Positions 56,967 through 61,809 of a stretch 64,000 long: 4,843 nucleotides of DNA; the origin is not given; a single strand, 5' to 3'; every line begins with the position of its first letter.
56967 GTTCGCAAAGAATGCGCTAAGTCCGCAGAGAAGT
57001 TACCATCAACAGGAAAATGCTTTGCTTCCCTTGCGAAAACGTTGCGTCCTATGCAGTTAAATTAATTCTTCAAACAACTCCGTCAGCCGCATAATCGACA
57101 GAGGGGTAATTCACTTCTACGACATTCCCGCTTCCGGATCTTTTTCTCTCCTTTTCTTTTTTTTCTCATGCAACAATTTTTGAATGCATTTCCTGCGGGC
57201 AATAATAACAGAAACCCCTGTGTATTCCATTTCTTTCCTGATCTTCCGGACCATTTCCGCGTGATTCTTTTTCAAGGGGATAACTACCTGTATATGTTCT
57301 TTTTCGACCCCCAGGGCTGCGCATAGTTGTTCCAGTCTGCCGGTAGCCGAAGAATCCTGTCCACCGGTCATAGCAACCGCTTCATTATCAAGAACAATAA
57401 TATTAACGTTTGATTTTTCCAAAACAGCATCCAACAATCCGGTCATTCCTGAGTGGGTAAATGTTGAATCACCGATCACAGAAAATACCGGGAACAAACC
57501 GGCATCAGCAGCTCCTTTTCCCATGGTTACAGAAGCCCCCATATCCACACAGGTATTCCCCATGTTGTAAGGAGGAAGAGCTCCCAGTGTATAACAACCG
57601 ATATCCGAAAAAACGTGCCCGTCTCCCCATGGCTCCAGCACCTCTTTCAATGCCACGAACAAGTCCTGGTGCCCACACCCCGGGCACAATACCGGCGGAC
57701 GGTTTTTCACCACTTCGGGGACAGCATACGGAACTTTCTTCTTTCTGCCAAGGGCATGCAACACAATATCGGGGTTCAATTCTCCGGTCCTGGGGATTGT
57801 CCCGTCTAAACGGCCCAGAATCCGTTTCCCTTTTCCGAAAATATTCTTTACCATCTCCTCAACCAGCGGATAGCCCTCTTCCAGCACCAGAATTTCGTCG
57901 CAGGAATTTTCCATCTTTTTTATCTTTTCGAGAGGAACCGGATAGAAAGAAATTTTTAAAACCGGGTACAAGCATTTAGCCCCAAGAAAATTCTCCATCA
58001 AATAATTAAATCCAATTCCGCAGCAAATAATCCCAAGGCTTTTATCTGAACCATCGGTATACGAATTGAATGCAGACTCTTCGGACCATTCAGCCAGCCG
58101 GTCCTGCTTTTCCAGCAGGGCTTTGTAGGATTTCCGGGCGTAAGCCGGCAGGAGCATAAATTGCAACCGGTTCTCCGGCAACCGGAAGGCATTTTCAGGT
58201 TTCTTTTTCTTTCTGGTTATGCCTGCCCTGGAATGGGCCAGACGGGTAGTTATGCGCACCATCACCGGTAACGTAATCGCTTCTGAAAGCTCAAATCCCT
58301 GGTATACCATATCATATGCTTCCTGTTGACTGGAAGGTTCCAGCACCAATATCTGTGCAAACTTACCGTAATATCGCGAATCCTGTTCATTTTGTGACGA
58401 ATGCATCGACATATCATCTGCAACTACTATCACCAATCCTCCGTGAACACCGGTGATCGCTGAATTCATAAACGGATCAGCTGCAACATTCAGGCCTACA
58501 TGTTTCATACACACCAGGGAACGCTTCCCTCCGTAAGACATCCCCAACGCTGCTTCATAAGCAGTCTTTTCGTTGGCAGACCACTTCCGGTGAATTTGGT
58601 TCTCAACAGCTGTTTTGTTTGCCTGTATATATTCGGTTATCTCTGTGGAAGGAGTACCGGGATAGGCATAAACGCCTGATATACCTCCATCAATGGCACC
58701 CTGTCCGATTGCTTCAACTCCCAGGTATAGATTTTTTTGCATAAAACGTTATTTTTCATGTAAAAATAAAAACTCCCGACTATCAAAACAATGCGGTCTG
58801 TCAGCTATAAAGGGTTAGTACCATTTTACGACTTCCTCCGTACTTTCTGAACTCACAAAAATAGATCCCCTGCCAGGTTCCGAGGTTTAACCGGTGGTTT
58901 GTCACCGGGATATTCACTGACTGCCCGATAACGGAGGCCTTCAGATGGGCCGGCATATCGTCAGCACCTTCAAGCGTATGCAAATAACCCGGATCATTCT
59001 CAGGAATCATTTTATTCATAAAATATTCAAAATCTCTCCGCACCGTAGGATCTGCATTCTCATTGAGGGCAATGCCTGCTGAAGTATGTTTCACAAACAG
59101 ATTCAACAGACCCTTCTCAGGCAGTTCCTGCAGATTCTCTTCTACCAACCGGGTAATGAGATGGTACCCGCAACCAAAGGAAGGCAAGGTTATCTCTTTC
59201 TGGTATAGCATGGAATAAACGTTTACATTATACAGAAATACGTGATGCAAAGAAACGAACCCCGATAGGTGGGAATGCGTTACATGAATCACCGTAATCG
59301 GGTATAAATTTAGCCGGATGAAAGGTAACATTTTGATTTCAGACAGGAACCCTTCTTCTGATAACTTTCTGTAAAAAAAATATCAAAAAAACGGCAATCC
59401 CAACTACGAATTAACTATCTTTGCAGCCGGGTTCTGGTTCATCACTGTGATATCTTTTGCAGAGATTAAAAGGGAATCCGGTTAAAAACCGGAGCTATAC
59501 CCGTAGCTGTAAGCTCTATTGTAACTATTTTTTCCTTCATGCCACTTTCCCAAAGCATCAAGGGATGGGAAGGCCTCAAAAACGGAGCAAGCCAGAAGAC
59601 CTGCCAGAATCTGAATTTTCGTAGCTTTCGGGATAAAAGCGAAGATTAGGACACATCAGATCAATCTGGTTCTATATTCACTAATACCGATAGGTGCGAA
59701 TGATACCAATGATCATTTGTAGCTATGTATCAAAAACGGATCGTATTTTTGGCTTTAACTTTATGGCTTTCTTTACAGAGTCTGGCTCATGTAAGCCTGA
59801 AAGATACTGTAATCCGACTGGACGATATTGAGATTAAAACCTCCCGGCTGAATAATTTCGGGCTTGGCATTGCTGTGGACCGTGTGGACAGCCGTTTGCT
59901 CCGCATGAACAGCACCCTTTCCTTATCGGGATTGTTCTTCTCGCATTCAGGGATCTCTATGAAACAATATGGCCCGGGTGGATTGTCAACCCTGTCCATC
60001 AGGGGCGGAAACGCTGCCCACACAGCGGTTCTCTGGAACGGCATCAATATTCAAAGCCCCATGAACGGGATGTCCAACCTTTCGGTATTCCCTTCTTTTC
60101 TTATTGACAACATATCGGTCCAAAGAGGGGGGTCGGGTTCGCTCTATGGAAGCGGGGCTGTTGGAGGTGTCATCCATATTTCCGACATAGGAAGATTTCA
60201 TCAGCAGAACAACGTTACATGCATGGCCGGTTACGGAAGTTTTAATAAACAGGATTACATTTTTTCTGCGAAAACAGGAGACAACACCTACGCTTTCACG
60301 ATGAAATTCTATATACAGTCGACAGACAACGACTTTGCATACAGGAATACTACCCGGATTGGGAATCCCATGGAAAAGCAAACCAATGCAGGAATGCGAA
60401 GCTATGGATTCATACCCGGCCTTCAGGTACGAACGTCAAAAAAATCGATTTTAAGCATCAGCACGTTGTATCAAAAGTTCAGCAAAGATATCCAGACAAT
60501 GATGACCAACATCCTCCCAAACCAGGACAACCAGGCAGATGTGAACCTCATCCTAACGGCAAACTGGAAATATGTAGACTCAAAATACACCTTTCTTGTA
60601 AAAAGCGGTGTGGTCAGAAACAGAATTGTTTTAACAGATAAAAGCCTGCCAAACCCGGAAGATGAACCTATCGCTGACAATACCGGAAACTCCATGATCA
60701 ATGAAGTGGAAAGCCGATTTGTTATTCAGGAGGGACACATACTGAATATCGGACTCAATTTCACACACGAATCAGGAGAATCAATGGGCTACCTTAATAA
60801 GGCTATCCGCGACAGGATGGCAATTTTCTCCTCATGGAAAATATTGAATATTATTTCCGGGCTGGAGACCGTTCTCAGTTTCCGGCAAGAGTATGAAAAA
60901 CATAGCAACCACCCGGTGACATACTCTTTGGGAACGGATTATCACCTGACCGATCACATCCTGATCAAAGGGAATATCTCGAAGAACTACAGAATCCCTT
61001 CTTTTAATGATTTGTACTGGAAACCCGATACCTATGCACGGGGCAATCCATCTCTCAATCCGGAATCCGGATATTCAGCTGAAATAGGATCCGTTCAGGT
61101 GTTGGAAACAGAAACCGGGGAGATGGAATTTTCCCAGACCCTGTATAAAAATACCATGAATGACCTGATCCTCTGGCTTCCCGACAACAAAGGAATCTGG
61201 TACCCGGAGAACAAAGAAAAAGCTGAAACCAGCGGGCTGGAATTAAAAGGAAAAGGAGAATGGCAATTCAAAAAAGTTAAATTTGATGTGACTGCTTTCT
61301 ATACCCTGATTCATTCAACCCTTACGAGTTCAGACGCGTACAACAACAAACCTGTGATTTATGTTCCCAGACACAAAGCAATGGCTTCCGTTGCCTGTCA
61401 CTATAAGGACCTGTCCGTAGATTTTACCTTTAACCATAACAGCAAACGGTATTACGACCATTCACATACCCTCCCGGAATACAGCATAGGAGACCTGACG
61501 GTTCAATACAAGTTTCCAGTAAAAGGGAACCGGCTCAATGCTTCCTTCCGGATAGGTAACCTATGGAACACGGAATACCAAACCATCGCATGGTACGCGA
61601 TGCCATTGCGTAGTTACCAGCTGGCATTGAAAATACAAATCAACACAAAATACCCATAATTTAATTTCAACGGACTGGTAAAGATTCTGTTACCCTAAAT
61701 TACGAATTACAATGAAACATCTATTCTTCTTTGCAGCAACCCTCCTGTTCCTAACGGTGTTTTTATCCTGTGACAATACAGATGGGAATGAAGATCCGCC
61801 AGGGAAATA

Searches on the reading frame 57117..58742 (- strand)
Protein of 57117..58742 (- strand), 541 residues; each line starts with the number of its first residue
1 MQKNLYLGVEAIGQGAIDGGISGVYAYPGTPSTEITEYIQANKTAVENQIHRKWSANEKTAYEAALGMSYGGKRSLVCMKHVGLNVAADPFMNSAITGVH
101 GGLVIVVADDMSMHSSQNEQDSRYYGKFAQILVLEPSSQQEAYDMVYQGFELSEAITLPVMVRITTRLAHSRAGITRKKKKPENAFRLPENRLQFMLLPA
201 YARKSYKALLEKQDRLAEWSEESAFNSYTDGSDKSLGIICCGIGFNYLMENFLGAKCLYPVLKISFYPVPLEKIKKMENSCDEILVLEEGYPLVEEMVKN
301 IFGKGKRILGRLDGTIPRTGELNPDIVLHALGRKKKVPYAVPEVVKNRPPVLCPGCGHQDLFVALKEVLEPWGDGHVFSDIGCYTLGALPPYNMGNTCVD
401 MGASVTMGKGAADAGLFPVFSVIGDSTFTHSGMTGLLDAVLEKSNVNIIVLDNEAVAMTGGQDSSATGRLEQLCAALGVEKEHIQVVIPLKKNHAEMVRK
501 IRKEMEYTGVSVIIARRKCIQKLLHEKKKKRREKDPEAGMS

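Call 70: search_protein_families(library=pfam, proteins=[window:57117-58742:-], max_evalue=0.00001)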
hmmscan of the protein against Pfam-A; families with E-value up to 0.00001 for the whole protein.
window:57117-58742:- (541 aa): 2 families
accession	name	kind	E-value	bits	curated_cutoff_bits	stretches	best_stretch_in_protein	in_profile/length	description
PF01855.24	POR_N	-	9.9e-14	52.1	27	1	15-181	2-171/231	Pyruvate flavodoxin/ferredoxin oxidoreductase, thiamine diP-bdg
PF02775.26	TPP_enzyme_C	-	2e-11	44.3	21.9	1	380-513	1-149/151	Thiamine pyrophosphate enzyme, C-terminal TPP binding domain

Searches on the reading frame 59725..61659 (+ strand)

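Call 70: search_protein_families(library=pfam, proteins=[window:59725-61659:+], max_evalue=0.00001)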
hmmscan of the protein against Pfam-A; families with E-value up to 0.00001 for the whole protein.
window:59725-61659:+ (644 aa): 2 families
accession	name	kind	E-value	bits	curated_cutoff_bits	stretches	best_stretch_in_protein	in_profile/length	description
PF00593.30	TonB_dep_Rec_b-barrel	-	3.4e-28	100.1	27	1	327-613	174-436/436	TonB dependent receptor-like, beta-barrel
PF07715.20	Plug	-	7.4e-17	62.2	23.9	1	50-149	8-107/107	TonB-dependent Receptor Plug Domain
